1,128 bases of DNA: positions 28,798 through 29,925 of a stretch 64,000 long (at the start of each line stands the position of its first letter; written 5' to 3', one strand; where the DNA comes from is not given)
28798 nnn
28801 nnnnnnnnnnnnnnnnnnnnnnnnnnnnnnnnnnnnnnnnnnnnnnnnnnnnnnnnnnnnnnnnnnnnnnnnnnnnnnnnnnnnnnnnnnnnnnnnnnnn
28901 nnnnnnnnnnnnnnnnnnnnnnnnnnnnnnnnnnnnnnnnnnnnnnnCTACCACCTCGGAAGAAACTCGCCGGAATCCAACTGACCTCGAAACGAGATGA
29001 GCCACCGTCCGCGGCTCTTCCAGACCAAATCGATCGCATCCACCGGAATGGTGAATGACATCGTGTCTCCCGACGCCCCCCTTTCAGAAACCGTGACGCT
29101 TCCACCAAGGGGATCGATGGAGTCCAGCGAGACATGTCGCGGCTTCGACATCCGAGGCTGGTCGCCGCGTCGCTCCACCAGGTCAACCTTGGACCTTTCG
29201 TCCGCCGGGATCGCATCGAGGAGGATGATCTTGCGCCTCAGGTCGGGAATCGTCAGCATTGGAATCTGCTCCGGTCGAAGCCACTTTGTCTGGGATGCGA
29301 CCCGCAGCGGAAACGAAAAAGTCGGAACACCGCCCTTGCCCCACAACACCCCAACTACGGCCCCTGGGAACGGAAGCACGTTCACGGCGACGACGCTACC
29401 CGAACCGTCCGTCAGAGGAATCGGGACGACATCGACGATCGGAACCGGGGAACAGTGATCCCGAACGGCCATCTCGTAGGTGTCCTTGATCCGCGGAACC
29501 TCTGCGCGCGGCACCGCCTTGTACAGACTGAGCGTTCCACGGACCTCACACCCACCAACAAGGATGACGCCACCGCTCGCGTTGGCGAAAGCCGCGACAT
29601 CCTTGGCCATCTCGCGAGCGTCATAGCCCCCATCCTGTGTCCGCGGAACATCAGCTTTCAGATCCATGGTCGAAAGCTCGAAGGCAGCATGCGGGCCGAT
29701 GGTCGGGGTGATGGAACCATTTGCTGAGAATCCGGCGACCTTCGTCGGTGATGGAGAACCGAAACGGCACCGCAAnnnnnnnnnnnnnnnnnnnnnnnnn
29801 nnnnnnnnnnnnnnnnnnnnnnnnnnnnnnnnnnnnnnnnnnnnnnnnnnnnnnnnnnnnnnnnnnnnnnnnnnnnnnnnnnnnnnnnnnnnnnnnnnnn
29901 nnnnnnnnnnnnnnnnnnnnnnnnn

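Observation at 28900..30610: Mini-islet: AlbA_2/Schlafen-like DNA-binding protein next to a RelE/ParE toxin-antitoxin pair, with lower GC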

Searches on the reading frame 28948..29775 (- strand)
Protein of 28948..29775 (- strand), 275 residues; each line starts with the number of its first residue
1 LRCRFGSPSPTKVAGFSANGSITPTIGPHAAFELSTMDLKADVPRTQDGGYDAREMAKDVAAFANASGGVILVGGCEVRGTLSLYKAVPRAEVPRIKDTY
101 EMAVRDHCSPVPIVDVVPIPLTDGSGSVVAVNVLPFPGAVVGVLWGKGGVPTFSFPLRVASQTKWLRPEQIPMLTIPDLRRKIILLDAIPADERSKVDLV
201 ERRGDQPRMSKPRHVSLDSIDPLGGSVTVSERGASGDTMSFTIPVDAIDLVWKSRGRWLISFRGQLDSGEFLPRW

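Call 3: search_protein_families(library=pfam, proteins=[window:28948-29775:-], max_evalue=1)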
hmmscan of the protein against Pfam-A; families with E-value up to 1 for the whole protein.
window:28948-29775:- (275 aa): 1 family
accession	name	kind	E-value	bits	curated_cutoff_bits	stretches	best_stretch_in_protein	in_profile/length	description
PF04326.19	SLFN_AlbA_2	-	1.4e-06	29.2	25.3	1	35-135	3-92/118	Schlafen, AlbA_2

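Call 4: search_protein_families(library=ncbifam, proteins=[window:28948-29775:-], max_evalue=1)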
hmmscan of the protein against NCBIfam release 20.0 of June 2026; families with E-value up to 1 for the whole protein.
window:28948-29775:- (275 aa): 0 families

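Call 6: search_protein_families(library=padloc, proteins=[window:28948-29775:-], max_evalue=1)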
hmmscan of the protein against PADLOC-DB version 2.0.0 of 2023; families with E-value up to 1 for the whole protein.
window:28948-29775:- (275 aa): 0 families

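Call 7: search_protein_families(library=phrogs, proteins=[window:28948-29775:-], max_evalue=1)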
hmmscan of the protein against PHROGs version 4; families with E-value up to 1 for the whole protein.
window:28948-29775:- (275 aa): 1 family
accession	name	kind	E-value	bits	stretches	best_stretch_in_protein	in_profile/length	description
phrog_12156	-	DNA, RNA and nucleotide metabolism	0.4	10.3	1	58-79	39-60/485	DNA helicase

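Call 8: find_homologous_proteins(query=window:28948-29667:-)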
Query window:28948-29667:- (239 aa): 23 proteins with E <= 0.001 among 683 candidates.
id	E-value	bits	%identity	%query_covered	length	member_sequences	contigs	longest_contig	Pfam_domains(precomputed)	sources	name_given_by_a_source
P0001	7.8e-155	531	100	100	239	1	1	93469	PF04326.20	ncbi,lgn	-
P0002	4.3e-81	290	58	100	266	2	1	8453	PF04326.20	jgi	jgi:hypothetical protein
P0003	8.4e-39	151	44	88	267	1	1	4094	PF04326.20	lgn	-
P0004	9.2e-38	148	42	95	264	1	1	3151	PF04326.20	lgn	-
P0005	1.3e-37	148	43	90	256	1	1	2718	PF04326.20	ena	-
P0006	6.1e-35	139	43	91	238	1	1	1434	PF04326.20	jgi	jgi:hypothetical protein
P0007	9.7e-35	138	43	90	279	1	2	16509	PF04326.20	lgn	-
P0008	4.6e-34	136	42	96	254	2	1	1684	PF04326.20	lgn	-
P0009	7.9e-34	135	37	95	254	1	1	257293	PF04326.20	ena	-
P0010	3.4e-33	133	42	90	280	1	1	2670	PF04326.20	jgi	jgi:Putative DNA-binding domain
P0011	1.6e-32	131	40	91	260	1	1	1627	PF04326.20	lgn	-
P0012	9.4e-31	125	36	95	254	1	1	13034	PF04326.20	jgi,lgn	jgi:hypothetical protein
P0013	4.9e-30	123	38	83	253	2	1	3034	PF04326.20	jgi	-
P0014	2.6e-29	120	37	93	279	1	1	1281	PF04326.20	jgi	jgi:hypothetical protein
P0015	8.4e-27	112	49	58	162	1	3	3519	PF04326.20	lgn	-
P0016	1.6e-25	108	45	58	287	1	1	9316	PF04326.20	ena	-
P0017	3.3e-24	104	36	90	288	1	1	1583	PF04326.20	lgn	-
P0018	2.5e-22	97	35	95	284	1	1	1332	PF04326.20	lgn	-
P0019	2.6e-20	91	34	100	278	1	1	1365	PF04326.20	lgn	-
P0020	3.4e-20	91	33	97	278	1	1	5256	PF04326.20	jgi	jgi:hypothetical protein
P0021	1.8e-19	88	32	96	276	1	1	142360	PF04326.20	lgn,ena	-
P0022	9.3e-18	83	33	91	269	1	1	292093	PF04326.20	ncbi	ncbi:MAG: ATP-binding protein [Polyangiaceae bacterium]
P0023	5.0e-17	80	41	64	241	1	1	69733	PF04326.20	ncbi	ncbi:MAG: AlbA family DNA-binding domain-containing protein [Myxococcales bacterium]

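Call 9: find_encoding_contigs(protein=P0001, flank=8000, max_places=4)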
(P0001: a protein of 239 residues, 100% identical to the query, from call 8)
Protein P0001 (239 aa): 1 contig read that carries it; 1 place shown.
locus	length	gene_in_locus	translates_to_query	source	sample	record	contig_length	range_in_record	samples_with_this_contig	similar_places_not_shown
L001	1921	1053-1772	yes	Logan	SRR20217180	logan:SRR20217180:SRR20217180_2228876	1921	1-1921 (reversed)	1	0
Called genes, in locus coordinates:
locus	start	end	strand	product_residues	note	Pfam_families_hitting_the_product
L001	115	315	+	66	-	-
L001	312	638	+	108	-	-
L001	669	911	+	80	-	-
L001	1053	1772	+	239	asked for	PF04326:SLFN_AlbA_2 (weak)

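Call 10: find_encoding_contigs(protein=P0002, flank=6000, max_places=3)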
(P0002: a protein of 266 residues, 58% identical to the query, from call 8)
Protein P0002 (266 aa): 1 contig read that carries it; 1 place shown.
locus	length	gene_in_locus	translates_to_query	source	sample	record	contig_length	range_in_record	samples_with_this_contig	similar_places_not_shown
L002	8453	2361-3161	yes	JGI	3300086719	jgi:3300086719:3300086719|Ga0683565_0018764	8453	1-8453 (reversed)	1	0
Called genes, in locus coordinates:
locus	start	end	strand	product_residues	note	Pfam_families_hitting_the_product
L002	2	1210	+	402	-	?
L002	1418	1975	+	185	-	-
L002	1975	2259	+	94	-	-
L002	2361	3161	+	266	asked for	PF04326:SLFN_AlbA_2 (weak)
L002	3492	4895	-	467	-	PF07586:HXXSHH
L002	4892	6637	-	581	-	PF07626:PSD3, PF07637:PSD5, PF07631:PSD4, PF07627:PSCyt3, PF07624:PSD2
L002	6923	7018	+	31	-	-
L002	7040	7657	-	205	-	-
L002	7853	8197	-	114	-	PF01355:HIPIP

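Call 11: find_encoding_contigs(protein=P0009, flank=6000, max_places=3)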
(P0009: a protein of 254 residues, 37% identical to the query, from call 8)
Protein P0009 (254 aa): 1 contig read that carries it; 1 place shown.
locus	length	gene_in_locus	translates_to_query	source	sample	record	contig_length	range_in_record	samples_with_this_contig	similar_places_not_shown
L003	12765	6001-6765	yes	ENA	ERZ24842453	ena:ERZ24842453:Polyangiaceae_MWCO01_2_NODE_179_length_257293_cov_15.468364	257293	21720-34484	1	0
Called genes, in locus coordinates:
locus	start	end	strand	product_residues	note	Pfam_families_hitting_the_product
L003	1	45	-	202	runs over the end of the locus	PF13470:PIN_3, PF26343:VapC50_C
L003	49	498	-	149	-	PF12728:HTH_17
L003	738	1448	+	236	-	-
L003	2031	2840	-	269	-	-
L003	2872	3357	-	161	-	-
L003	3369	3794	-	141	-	-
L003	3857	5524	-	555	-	PF13428:TPR_14 (faint)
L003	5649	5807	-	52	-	-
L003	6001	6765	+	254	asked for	PF04326:SLFN_AlbA_2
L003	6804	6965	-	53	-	PF22075:DUF6939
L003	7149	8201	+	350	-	-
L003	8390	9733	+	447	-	PF25390:WD40_RLD, PF00415:RCC1 (faint), PF25390:WD40_RLD, PF13540:RCC1_2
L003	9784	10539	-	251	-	-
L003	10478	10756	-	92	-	-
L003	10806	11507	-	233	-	PF22599:SecDF_P1_head (weak)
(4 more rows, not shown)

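Call 13: find_encoding_contigs(protein=P0022, flank=6000, max_places=2)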
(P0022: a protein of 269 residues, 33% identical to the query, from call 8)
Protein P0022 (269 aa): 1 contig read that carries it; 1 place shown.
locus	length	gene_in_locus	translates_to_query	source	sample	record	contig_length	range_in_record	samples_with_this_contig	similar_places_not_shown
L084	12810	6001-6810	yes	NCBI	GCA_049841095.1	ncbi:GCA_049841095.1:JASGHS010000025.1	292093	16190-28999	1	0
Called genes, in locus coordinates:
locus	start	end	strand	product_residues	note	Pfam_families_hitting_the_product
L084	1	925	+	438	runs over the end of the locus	PF12708:Pect-lyase_RHGA_epim (weak), PF00295:Glyco_hydro_28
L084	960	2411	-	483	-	PF13005:zf-IS66 (weak), PF03050:DDE_Tnp_IS66, PF13817:DDE_Tnp_IS66_C (faint)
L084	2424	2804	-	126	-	PF05717:TnpB_IS66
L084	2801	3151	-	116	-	-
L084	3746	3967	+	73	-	PF01954:AF2212-like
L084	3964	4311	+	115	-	PF02452:PemK_toxin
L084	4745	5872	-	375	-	PF01548:DEDD_Tnp_IS110, PF02371:Transposase_20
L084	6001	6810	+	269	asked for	PF04326:SLFN_AlbA_2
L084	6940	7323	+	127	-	-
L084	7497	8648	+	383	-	PF01609:DDE_Tnp_1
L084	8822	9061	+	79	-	-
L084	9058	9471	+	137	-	PF01850:PIN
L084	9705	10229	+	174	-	-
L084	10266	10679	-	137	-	-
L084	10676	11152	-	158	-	-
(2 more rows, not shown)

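Call 14: find_encoding_contigs(protein=P0021, flank=6000, max_places=2)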
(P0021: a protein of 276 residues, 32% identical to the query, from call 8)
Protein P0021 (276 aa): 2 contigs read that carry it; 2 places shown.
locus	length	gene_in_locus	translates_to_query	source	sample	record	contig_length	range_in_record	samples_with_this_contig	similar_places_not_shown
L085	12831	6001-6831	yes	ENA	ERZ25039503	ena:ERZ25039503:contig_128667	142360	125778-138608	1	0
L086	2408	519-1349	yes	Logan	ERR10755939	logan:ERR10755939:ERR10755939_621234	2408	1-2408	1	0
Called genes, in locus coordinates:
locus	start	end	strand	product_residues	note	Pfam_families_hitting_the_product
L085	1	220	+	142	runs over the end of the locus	PF01850:PIN (weak), PF13470:PIN_3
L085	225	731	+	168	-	-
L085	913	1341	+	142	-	-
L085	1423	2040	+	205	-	-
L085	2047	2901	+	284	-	-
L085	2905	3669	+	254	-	PF13672:PP2C_2 (weak)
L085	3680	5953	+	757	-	-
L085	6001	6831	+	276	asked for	PF04326:SLFN_AlbA_2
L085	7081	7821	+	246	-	-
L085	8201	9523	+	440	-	PF13426:PAS_9 (weak), PF00512:HisKA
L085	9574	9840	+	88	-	PF02518:HATPase_c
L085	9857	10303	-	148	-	PF00072:Response_reg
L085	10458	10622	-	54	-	-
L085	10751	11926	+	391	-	PF00270:DEAD, PF00271:Helicase_C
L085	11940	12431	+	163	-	PF14907:NTP_transf_5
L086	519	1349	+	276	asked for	PF04326:SLFN_AlbA_2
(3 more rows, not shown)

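Call 24: search_solved_structures(query=window:28948-29667:-, max_evalue=10, show_alignments=2)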
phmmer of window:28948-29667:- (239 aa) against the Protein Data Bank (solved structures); distinct sequences matched with E-value up to 10: 3.
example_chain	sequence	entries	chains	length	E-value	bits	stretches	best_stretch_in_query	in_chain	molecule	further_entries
9hz8_G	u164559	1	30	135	0.062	15.9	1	55-121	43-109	Structural protein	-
1uit_A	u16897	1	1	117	0.16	14.5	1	165-198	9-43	HUMAN DISCS LARGE 5 PROTEIN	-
3kfu_G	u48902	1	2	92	0.96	12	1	130-181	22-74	Glutamyl-tRNA(Gln) amidotransferase subunit C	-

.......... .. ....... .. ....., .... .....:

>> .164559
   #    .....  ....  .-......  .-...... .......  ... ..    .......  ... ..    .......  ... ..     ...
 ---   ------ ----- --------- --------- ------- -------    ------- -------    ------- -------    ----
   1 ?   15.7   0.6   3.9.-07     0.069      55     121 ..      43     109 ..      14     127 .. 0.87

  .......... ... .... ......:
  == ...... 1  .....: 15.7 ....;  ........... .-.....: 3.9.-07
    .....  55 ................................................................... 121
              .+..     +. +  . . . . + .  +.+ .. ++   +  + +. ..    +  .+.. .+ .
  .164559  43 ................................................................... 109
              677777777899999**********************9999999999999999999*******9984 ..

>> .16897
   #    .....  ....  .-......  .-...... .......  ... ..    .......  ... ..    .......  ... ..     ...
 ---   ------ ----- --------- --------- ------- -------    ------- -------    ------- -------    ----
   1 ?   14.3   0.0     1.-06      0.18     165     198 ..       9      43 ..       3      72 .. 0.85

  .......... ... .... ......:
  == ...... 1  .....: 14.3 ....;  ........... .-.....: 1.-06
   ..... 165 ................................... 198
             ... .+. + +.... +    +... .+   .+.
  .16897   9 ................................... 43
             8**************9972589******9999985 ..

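Call 28: find_encoding_contigs(protein=P0023, flank=6000, max_places=2)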
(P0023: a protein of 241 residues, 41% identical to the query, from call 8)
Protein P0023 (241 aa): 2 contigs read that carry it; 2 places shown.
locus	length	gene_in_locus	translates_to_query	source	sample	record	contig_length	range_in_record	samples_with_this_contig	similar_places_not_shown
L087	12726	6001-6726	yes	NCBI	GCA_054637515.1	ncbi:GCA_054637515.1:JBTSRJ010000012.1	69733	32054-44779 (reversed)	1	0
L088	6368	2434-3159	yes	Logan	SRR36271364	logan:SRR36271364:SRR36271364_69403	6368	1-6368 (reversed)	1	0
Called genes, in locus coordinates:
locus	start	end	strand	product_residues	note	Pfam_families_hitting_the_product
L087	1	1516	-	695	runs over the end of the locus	PF13360:PQQ_2 (faint)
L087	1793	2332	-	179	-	-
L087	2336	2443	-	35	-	PF02954:HTH_8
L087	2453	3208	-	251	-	PF07719:TPR_2 (faint), PF13432:TPR_16 (weak)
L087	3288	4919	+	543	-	PF01839:FG-GAP (faint)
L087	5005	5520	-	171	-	-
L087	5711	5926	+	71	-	-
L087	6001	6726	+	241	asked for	PF04326:SLFN_AlbA_2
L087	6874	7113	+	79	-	-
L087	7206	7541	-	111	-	-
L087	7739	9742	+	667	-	PF02922:CBM_48 (faint), PF00128:Alpha-amylase, PF02806:Alpha-amylase_C, PF11941:DUF3459 (weak)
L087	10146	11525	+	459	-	PF00070:Pyr_redox (faint), PF00890:FAD_binding_2 (weak), PF01134:GIDA, PF12831:FAD_oxidored (weak)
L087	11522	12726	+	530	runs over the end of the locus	PF07676:PD40 (faint), PF26549:Tricorn_N (faint), PF26550:Tricorn_2nd (faint)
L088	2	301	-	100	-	?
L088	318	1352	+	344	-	-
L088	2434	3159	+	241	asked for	PF04326:SLFN_AlbA_2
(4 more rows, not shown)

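Call 29: find_encoding_contigs(protein=P0007, flank=6000, max_places=2)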
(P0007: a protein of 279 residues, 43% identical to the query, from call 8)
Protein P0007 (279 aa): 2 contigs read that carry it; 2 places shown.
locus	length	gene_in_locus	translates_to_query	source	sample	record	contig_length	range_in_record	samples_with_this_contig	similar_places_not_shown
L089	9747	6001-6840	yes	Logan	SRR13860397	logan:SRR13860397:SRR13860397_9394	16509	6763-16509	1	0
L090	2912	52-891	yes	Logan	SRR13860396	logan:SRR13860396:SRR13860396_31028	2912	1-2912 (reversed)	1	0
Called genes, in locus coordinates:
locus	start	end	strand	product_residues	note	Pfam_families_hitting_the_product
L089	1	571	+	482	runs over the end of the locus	PF00749:tRNA-synt_1c, PF19269:Anticodon_2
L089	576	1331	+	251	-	PF02517:Rce1-like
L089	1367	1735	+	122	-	-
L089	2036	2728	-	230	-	-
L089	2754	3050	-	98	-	PF13560:HTH_31, PF01381:HTH_3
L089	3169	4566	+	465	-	-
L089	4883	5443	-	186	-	-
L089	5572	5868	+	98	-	-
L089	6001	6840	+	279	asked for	PF04326:SLFN_AlbA_2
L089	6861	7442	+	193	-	PF03852:Vsr, PF18741:MTES_1575 (faint)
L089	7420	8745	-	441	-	PF15515:MvaI_BcnI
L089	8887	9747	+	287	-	?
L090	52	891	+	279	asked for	PF04326:SLFN_AlbA_2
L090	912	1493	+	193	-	PF03852:Vsr, PF18741:MTES_1575 (faint)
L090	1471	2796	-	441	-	PF15515:MvaI_BcnI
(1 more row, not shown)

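Call 39: predict_structure(alignment_id=A4)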
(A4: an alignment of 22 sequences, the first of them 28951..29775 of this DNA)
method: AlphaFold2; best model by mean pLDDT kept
length: 275 residues; sequences in the alignment: 22
mean_pLDDT: 87.1   pTM: 0.73
mean pLDDT of the five models: 87.1, 86.2, 85.8, 84.3, 82.8
residues with pLDDT >= 90: 179; 70-90: 61; 50-70: 24; < 50: 11
segments of 3 or more residues with pLDDT < 50: 2-12
pLDDT, mean of each block of 10 residues (from residue 1): 39 54 68 80 94 96 94 91 92 96 97 95 93 90 87 92 89 80 93 97 76 95 92 93 95 96 92 83
secondary structure, 60 per line:
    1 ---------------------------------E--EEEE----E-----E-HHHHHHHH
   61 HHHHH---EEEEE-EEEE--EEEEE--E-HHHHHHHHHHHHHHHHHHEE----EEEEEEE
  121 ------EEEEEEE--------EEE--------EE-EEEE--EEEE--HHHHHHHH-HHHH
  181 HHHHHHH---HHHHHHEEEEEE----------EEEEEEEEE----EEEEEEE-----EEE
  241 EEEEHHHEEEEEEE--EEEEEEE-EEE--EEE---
elements in order: E37-40 H53-65 E69-73 E75-78 E81-85 H90-107 E114-120 E127-133 E142-144 E156-159 E162-165 H168-175 H177-187 H191-196 E197-202 E213-221 E226-232 E238-244 E248-254 E257-263 E265-267 E270-272

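Call 57: find_related_loci(query=A4, collection=metagenome_contigs, flank=6000)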
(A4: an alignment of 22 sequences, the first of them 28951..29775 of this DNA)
Query A4 (275 aa) in metagenome_contigs; peptide patterns used: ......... (x = any residue, [..] = any of these).
301 stretches matched a pattern; 114 encode a relative of the query (tblastn E <= 1e-3); the best 80 are kept; 80 distinct loci.
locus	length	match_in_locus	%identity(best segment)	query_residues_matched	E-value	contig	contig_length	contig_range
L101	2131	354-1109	41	24-266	6e-44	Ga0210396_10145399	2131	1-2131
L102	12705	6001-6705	41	30-266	2e-42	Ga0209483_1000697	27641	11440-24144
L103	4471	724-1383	39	45-268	7e-41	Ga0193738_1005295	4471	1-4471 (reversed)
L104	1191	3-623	40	47-261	2e-38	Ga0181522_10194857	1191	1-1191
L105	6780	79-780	37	27-264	5e-36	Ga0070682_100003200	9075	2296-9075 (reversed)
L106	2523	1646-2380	39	24-266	6e-35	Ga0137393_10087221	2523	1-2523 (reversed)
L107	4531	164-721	42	13-197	1e-34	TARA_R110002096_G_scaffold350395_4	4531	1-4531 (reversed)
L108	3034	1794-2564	37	11-253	2e-34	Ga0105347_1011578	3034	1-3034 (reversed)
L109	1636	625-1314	35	30-264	4e-34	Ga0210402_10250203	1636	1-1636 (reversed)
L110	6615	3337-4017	33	24-261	4e-33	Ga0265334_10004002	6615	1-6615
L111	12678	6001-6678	40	50-274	2e-37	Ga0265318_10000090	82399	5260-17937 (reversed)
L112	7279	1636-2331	35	52-273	1e-32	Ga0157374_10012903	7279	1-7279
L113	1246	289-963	35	52-273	2e-33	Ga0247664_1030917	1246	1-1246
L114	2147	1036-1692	38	55-264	1e-31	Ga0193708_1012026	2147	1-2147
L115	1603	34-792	34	24-272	2e-30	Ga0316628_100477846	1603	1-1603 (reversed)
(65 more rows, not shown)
